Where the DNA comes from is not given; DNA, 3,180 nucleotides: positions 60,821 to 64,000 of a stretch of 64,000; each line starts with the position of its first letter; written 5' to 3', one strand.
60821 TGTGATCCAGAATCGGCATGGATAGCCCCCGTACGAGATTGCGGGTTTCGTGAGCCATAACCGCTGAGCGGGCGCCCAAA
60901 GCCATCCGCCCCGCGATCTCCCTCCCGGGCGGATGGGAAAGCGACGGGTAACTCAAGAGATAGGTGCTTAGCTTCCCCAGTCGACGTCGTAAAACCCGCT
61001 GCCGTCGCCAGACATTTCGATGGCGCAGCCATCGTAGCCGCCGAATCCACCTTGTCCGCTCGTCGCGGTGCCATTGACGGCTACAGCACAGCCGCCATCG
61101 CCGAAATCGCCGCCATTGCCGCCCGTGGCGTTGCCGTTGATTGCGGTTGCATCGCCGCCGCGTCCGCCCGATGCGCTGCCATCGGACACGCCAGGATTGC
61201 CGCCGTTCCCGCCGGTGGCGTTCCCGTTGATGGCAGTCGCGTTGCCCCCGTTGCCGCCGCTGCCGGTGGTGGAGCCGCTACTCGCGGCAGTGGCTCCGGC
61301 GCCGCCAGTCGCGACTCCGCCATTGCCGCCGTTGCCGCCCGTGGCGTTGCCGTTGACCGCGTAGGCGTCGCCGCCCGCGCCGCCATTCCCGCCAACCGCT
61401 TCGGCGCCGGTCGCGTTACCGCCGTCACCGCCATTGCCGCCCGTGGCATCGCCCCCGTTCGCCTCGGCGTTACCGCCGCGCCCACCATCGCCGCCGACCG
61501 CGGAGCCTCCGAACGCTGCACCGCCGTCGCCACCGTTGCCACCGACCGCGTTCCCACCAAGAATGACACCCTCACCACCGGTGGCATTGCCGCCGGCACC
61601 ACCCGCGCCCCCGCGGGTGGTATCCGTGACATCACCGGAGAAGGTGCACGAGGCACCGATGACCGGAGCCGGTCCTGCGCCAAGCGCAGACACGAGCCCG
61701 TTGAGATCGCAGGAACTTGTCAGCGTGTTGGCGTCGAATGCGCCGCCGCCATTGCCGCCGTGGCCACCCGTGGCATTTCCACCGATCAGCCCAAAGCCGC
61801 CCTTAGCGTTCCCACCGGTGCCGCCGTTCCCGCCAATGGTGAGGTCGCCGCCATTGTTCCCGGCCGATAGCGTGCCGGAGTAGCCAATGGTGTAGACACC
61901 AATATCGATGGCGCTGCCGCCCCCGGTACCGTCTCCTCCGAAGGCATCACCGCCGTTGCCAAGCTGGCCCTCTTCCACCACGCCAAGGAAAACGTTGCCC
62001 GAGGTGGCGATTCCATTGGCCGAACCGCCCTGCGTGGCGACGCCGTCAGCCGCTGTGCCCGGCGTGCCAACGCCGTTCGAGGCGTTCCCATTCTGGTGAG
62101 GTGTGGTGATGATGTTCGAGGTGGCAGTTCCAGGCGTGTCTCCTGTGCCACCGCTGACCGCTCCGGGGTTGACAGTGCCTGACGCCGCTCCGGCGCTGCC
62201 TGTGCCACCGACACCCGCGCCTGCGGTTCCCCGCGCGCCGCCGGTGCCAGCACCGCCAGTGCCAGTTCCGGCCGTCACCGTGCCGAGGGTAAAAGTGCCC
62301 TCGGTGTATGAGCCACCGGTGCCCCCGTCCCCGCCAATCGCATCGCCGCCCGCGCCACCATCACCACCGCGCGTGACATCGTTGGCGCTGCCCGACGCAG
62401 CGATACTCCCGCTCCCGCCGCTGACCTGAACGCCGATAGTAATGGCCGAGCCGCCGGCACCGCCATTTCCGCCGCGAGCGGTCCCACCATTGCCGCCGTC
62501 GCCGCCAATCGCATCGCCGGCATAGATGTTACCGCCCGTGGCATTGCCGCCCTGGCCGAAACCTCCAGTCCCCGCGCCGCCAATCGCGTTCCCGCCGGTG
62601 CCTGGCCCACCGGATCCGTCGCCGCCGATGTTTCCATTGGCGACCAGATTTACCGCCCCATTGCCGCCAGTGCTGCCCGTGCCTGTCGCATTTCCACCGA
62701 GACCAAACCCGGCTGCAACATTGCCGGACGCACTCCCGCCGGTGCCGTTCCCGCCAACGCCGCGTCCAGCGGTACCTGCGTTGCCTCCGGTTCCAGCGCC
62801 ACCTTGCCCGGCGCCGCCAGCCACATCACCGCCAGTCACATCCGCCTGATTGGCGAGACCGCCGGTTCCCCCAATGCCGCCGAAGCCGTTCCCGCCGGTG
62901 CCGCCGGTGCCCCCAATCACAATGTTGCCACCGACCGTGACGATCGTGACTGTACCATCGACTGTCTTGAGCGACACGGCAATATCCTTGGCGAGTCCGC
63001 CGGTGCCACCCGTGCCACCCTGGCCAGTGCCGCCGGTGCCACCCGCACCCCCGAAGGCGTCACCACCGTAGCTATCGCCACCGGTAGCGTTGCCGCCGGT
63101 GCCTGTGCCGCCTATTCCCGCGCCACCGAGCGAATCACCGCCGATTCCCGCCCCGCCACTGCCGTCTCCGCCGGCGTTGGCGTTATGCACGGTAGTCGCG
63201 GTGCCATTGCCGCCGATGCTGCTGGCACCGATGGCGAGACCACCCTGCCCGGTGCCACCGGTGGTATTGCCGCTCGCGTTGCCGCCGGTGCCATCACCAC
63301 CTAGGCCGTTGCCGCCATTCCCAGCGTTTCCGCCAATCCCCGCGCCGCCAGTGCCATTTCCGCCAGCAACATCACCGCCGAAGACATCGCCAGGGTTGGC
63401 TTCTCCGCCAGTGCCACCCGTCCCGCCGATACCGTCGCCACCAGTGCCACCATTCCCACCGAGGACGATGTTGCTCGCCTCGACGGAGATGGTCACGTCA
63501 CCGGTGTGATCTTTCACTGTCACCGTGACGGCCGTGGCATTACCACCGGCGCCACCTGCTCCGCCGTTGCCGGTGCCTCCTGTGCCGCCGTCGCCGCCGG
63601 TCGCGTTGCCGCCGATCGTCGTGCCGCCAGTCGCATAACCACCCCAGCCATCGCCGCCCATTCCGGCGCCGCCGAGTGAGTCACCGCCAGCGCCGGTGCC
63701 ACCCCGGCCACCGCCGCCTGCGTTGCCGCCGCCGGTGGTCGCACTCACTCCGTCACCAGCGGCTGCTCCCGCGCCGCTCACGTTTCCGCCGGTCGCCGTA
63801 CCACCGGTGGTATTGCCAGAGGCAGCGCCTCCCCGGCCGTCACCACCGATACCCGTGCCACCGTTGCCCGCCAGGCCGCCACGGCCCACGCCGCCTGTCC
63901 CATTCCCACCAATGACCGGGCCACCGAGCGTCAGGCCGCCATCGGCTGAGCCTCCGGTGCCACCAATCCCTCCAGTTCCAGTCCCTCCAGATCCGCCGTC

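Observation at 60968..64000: Protein of more than 1000 aa, about 50% glycine, with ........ micro-repeats organised into a ~182-aa (546-nt) super-repeat; N-terminus off-window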

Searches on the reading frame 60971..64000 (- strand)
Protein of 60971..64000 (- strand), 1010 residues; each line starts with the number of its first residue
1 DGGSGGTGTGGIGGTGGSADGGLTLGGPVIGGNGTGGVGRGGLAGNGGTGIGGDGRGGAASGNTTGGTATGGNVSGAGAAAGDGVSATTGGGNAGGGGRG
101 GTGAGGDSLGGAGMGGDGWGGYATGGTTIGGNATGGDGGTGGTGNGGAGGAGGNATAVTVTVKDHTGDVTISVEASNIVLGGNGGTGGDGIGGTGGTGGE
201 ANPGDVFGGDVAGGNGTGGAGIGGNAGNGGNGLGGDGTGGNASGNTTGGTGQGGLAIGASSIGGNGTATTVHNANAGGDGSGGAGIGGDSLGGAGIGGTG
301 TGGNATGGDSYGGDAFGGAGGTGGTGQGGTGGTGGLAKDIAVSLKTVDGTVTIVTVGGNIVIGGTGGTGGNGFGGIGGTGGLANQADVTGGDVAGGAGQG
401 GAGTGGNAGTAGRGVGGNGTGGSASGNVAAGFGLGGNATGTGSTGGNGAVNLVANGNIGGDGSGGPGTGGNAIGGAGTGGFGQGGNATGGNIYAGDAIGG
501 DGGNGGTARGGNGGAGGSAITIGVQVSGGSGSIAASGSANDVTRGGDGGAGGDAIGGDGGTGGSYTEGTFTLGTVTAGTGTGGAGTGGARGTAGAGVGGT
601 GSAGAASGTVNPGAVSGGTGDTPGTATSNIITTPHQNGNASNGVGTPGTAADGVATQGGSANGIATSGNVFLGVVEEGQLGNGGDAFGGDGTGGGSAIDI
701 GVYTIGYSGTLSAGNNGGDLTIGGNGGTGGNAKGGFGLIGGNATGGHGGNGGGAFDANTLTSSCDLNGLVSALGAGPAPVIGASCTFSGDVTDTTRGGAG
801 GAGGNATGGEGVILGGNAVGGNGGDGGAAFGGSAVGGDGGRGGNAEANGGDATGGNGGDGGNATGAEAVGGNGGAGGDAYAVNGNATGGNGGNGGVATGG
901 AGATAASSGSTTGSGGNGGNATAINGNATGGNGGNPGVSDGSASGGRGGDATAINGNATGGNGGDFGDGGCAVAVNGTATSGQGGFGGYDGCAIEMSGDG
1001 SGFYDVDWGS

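Call 5: search_protein_families(library=pfam, proteins=[window:60971-64000:-], max_evalue=1)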
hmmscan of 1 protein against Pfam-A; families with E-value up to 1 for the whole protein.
window:60971-64000:- (1010 aa): 0 families

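Call 6: search_protein_families(library=ncbifam, proteins=[window:60971-64000:-], max_evalue=1)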
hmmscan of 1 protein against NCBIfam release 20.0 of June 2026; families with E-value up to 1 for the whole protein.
window:60971-64000:- (1010 aa): 0 families

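Call 10: find_homologous_proteins(query=window:60971-64000:-, max_evalue=0.00001)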
Query window:60971-64000:-: 8000 candidates shared short words with the query, none scored E <= 0.00001.

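Call 18: search_solved_structures(query=window:60971-64000:-, max_evalue=10, show_alignments=2)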
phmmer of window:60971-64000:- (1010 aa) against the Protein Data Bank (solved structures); distinct sequences matched with E-value up to 10: 1.
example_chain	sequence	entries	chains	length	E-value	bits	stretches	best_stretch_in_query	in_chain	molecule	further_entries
4k28_A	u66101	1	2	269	0.033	15.1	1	525-617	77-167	Shikimate dehydrogenase family protein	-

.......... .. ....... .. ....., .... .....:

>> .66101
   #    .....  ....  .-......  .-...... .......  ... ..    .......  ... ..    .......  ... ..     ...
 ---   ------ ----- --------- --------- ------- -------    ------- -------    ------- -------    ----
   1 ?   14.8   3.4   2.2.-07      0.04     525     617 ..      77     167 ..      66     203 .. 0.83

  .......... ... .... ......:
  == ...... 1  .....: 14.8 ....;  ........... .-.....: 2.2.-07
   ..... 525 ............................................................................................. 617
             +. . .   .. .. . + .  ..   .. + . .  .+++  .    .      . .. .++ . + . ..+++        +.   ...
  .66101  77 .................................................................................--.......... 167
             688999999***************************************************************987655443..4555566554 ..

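Call 29: search_protein_representatives(protein=window:60971-64000:-)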
Query: 1010 residues. Proteins with E-value up to 0.001 (for the whole library): 7; up to 1e-10: 2; up to 1e-30: 0. The best 7 are listed.
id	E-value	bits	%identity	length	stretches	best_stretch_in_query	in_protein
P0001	1.2e-18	82.7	54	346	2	465-586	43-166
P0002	1.8e-14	68.9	44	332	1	456-634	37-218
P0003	1.1e-08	49.8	47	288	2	790-945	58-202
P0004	4.1e-06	41.3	62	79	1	942-1009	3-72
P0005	5.7e-05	37.5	57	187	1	811-910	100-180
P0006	1.0e-04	36.6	54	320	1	793-906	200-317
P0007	2.3e-04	35.5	63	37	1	975-1009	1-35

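Call 38: list_cluster_members(proteins=[P0001, P0002, P0003, P0004, P0005, P0006, P0007])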
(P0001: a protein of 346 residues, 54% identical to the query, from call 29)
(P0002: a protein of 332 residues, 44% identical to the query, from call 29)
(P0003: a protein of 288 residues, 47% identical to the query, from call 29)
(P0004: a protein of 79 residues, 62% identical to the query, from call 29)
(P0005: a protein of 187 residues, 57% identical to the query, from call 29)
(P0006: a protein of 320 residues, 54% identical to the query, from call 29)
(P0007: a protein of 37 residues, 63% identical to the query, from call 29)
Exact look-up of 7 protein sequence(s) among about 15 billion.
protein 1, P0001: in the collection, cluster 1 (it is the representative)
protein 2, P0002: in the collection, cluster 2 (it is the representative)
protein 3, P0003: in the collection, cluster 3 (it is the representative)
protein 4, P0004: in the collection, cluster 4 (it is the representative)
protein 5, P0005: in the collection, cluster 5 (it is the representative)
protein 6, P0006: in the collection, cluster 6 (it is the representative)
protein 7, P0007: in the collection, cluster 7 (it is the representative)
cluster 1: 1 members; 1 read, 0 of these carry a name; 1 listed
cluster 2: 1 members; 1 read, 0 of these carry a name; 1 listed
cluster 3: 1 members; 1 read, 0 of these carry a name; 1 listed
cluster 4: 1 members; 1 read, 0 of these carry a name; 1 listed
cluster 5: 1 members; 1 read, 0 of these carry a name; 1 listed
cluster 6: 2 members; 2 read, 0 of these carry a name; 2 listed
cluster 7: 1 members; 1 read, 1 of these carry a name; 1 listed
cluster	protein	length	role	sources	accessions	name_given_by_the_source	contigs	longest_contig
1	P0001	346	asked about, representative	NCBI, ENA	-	-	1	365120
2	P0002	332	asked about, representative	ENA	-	-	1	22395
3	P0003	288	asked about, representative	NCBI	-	-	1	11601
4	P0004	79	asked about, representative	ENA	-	-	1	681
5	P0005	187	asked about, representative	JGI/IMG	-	-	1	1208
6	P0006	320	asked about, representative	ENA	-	-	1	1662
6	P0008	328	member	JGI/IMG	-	-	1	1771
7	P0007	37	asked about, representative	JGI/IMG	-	hypothetical protein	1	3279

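Call 40: find_homologous_proteins(query=A2, max_evalue=0.001)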
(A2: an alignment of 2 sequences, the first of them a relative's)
Query A2 (2 sequences) (346 aa, profile of the alignment): 2 proteins with E <= 0.001 among 8000 candidates.
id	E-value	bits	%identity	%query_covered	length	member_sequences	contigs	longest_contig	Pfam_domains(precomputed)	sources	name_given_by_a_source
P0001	1.0e-183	629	100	100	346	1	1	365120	-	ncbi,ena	-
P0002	5.3e-169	581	75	30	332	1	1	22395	-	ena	-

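Call 41: find_encoding_contigs(protein=P0001, flank=10000, max_places=3)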
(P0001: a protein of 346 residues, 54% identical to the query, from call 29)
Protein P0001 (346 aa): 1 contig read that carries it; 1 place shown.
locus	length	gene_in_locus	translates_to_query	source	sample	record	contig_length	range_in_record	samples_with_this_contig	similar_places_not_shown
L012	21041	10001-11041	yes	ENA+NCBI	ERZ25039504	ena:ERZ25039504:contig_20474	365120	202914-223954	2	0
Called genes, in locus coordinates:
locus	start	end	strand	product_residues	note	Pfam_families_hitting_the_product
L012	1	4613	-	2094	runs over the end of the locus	-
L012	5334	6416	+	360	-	PF07883:Cupin_2 (weak)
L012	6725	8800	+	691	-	PF13088:BNR_2 (faint)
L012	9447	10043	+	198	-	-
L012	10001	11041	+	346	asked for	-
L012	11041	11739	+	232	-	-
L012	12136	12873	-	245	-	-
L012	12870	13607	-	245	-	PF08501:Shikimate_dh_N, PF01488:Shikimate_DH, PF18317:SDH_C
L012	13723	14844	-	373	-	PF02618:YceG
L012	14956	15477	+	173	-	PF01715:IPPT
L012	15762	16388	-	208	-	-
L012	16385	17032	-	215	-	-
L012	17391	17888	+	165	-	-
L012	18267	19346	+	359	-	PF00120:Gln-synt_C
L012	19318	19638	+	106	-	PF00120:Gln-synt_C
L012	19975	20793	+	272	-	PF01276:OKR_DC_1, PF00155:Aminotran_1_2 (weak), PF05889:SepSecS (weak)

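Call 42: find_encoding_contigs(protein=P0002, flank=10000, max_places=3)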
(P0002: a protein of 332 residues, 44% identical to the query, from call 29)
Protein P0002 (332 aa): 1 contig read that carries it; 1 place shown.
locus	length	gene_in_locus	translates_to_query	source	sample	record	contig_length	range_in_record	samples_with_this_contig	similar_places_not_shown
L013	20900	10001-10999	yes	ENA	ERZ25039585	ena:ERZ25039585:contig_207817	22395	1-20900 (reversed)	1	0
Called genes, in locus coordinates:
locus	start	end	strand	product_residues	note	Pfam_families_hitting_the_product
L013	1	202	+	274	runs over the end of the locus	-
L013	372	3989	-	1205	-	-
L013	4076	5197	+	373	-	-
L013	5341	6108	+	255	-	PF07883:Cupin_2 (weak)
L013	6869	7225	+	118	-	-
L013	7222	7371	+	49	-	-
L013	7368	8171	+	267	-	-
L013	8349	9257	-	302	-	-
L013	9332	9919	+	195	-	-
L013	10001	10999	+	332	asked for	-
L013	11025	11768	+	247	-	-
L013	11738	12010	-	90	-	-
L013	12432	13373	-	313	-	-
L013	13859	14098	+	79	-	-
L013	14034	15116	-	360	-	PF02618:YceG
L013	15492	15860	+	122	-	PF01715:IPPT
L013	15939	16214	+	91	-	PF01715:IPPT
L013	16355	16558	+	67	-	-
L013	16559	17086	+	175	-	PF11013:DUF2851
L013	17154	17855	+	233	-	-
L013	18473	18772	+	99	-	PF01244:Peptidase_M19 (weak), PF04909:Amidohydro_2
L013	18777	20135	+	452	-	PF00120:Gln-synt_C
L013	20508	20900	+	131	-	?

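Call 52: search_protein_families(library=pfam, proteins=[P0003, P0005, P0006, L012:3-4742:-], max_evalue=0.01)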
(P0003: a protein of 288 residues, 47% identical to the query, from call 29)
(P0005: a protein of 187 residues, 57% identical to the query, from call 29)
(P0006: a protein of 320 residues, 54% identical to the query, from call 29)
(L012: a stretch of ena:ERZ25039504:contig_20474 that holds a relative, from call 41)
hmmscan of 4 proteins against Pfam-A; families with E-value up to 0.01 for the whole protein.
P0003 (288 aa): 0 families

P0005 (187 aa): 1 family
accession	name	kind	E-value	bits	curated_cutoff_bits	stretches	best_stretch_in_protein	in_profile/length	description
PF11611.13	DUF4352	-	5.1e-12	46.6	25.9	1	3-74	40-113/122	Domain of unknown function (DUF4352)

P0006 (320 aa): 0 families

L012:3-4742:- (1580 aa): 0 families

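Call 56: predict_structure(protein=window:60971-64000:-)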
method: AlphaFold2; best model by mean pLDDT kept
length: 1010 residues; sequences in the alignment: 1
mean_pLDDT: 26.3   pTM: 0.19
mean pLDDT of the five models: 26.3, 24.1, 23.6, 22.2, 21.5
residues with pLDDT >= 90: 0; 70-90: 0; 50-70: 1; < 50: 1009
segments of 3 or more residues with pLDDT < 50: 1-161, 163-1010
pLDDT, mean of each block of 10 residues (from residue 1): 23 23 27 24 25 25 25 22 23 25 25 27 26 24 25 34 42 36 26 24 27 24 22 26 28 24 28 26 25 30 24 26 26 27 30 30 25 24 25 25 25 23 23 25 24 27 24 23 23 25 25 24 26 26 26 27 26 26 24 29 24 30 26 29 30 27 28 30 30 28 29 30 27 30 25 26 31 29 25 26 26 26 24 24 24 24 26 23 24 25 23 23 24 25 26 28 26 28 29 29 33
secondary structure, 60 per line:
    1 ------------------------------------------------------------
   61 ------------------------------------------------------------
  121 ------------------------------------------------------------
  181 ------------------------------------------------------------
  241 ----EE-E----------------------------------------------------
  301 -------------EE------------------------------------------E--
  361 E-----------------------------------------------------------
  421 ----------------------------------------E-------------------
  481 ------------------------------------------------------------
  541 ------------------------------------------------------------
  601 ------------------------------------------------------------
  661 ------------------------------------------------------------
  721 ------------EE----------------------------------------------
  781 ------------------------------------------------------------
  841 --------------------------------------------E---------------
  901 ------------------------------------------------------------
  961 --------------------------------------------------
elements in order (helices of 4 or more, strands of 3 or more residues):

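Call 68: search_dna_similar(query=window:60971-64000:-, collection=plasmids, mode=protein, max_evalue=0.001, max_rows=10)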
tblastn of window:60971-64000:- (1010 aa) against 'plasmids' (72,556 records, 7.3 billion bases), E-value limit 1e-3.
No match.

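Call 69: search_dna_similar(query=window:60971-64000:-, collection=phages, mode=protein, max_evalue=0.001, max_rows=10)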
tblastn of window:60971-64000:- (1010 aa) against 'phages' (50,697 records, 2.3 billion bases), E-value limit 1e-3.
No match.

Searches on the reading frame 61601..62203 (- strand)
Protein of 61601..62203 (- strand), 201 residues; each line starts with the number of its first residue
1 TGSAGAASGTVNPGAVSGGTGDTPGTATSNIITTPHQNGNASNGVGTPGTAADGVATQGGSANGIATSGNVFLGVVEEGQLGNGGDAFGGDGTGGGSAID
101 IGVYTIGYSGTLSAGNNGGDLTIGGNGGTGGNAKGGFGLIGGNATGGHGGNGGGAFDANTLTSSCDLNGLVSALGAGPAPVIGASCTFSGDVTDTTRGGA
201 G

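Call 31: find_homologous_proteins(query=window:61601-62203:-, max_evalue=0.001)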
Query window:61601-62203:-: 2785 candidates shared short words with the query, none scored E <= 0.001.
